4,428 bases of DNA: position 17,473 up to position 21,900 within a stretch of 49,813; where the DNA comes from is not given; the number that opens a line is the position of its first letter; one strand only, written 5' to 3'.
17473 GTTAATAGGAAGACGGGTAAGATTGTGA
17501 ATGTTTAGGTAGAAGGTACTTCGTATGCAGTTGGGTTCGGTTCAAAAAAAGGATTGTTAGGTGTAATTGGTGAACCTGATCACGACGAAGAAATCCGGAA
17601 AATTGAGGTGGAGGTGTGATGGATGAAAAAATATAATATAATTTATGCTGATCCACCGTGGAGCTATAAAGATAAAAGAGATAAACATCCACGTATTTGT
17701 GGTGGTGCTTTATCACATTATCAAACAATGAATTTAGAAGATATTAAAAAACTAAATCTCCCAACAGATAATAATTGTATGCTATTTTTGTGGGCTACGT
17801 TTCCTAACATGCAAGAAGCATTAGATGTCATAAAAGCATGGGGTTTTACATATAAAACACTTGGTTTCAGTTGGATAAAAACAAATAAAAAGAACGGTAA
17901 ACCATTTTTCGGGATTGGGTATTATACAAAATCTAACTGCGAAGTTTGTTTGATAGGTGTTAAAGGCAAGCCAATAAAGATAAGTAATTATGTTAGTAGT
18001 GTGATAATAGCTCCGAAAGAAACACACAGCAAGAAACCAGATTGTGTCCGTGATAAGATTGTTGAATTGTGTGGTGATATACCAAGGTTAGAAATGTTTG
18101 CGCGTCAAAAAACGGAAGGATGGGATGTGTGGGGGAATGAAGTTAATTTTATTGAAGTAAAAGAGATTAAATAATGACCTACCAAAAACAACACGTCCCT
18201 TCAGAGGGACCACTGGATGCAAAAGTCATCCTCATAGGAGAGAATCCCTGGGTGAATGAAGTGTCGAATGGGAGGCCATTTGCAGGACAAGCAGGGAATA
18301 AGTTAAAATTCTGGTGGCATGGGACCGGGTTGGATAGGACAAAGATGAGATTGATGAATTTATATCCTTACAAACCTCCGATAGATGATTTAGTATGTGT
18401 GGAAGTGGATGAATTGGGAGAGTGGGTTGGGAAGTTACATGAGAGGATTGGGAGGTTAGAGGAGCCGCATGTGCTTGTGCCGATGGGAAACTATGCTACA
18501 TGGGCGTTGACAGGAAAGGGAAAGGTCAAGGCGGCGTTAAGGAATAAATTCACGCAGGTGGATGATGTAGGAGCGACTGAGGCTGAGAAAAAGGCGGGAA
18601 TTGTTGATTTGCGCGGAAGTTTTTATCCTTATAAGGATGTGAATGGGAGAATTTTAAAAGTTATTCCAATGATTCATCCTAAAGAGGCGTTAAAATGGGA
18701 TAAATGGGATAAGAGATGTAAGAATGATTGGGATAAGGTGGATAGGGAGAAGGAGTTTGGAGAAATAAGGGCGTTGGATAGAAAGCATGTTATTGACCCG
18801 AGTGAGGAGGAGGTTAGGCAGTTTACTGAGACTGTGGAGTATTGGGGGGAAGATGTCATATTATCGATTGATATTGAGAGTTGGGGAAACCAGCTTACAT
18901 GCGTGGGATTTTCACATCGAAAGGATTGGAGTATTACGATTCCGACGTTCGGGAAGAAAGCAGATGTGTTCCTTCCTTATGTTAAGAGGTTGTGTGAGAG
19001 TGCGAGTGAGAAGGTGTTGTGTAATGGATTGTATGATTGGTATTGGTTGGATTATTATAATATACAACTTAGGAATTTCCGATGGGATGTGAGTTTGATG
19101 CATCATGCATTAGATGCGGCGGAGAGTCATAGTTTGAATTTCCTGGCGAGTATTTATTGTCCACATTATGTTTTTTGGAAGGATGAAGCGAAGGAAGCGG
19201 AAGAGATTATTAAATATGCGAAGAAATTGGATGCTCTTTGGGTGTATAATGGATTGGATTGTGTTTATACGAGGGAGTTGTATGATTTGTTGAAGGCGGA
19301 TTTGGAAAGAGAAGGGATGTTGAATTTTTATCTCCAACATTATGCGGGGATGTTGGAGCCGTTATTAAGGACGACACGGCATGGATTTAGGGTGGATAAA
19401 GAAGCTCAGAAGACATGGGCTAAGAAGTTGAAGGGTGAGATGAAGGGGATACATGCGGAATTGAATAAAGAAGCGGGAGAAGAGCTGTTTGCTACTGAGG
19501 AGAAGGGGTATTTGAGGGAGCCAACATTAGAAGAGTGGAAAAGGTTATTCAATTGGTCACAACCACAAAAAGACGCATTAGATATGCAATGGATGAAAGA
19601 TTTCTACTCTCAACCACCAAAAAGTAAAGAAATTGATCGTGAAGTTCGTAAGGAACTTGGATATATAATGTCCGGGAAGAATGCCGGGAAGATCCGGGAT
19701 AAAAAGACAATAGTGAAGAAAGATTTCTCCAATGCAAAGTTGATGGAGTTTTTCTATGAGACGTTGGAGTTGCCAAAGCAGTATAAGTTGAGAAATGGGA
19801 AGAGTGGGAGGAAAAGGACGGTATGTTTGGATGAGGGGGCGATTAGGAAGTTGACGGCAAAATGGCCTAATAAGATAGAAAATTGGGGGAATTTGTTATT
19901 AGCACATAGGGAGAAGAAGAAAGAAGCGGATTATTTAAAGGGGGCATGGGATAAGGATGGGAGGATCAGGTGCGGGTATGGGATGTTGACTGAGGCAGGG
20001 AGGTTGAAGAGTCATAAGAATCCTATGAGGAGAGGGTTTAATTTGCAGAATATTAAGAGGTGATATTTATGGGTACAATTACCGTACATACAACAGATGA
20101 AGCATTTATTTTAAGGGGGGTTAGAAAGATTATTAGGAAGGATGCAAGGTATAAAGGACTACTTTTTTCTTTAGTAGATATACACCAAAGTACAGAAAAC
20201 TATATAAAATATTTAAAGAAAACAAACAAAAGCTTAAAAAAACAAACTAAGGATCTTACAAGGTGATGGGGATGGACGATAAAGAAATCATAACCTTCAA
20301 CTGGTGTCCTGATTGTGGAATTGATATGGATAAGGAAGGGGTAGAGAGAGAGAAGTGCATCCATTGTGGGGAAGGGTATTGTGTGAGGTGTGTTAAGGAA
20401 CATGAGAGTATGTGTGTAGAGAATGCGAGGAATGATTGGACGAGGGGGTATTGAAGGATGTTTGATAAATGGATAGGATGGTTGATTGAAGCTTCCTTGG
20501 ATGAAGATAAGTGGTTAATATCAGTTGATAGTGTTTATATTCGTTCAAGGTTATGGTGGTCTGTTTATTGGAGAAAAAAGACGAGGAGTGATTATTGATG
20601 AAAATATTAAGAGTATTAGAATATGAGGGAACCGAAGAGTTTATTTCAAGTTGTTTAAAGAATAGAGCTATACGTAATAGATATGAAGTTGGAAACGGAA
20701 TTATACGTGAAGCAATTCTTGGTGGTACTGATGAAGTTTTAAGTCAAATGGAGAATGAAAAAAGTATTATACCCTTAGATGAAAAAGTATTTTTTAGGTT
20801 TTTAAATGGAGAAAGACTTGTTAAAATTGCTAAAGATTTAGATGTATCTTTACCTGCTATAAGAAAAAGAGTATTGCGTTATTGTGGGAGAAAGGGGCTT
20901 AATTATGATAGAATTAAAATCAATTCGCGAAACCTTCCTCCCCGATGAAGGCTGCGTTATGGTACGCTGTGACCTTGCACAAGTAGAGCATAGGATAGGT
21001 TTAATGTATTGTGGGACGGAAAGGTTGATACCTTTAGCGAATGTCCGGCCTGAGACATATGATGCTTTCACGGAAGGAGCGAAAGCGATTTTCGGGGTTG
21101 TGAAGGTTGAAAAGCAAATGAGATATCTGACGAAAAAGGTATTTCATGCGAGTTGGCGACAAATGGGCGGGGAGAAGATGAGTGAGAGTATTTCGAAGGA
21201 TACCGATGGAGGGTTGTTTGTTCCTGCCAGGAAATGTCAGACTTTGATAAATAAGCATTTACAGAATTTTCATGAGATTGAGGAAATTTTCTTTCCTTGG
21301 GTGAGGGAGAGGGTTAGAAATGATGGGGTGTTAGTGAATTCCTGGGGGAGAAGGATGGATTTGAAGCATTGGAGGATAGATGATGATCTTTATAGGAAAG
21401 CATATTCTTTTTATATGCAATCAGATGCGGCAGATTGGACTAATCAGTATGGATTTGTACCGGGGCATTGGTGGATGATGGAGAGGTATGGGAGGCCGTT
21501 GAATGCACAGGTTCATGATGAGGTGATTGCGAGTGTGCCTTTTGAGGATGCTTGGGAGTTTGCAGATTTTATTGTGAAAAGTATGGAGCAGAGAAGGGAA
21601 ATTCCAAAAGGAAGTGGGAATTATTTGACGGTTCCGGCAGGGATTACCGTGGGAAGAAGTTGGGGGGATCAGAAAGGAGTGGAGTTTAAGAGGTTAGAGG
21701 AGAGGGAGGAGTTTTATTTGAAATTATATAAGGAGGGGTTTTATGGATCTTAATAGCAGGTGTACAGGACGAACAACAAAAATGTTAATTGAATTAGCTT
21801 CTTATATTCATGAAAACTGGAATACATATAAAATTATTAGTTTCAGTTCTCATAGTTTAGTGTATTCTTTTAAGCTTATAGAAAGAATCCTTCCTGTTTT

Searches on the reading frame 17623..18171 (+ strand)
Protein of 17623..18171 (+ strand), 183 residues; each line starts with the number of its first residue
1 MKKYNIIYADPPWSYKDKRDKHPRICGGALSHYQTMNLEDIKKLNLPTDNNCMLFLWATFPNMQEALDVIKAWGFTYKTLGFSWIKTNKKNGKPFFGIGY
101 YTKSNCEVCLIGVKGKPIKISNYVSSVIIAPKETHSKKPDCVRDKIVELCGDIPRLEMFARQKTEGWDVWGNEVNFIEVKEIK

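Call 28: search_protein_families(library=pfam, proteins=[window:17623-18171:+], max_evalue=0.01)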
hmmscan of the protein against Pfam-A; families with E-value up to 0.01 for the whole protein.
window:17623-18171:+ (183 aa): 1 family
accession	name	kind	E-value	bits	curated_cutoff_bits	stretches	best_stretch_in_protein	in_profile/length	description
PF05063.20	MT-A70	-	1.3e-28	100.5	23.9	1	4-173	1-172/172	MT-A70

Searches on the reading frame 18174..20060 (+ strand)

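Call 28: search_protein_families(library=pfam, proteins=[window:18174-20060:+], max_evalue=0.01)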
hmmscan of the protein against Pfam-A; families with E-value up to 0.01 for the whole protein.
window:18174-20060:+ (629 aa): 2 families
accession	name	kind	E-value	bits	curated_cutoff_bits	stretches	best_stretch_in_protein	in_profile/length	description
PF03167.25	UDG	-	6.7e-16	59.1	24.3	1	9-183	1-128/141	Uracil DNA glycosylase superfamily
PF01612.26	DNA_pol_A_exo1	-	5.2e-08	33.3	23.6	1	263-377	62-172/173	3'-5' exonuclease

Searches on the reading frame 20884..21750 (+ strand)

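Call 28: search_protein_families(library=pfam, proteins=[window:20884-21750:+], max_evalue=0.01)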
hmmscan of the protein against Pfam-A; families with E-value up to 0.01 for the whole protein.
window:20884-21750:+ (289 aa): 1 family
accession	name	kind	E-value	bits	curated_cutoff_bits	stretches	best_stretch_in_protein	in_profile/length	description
PF00476.26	DNA_pol_A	-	8.7e-21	74.7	34.3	1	11-261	138-380/381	DNA polymerase family A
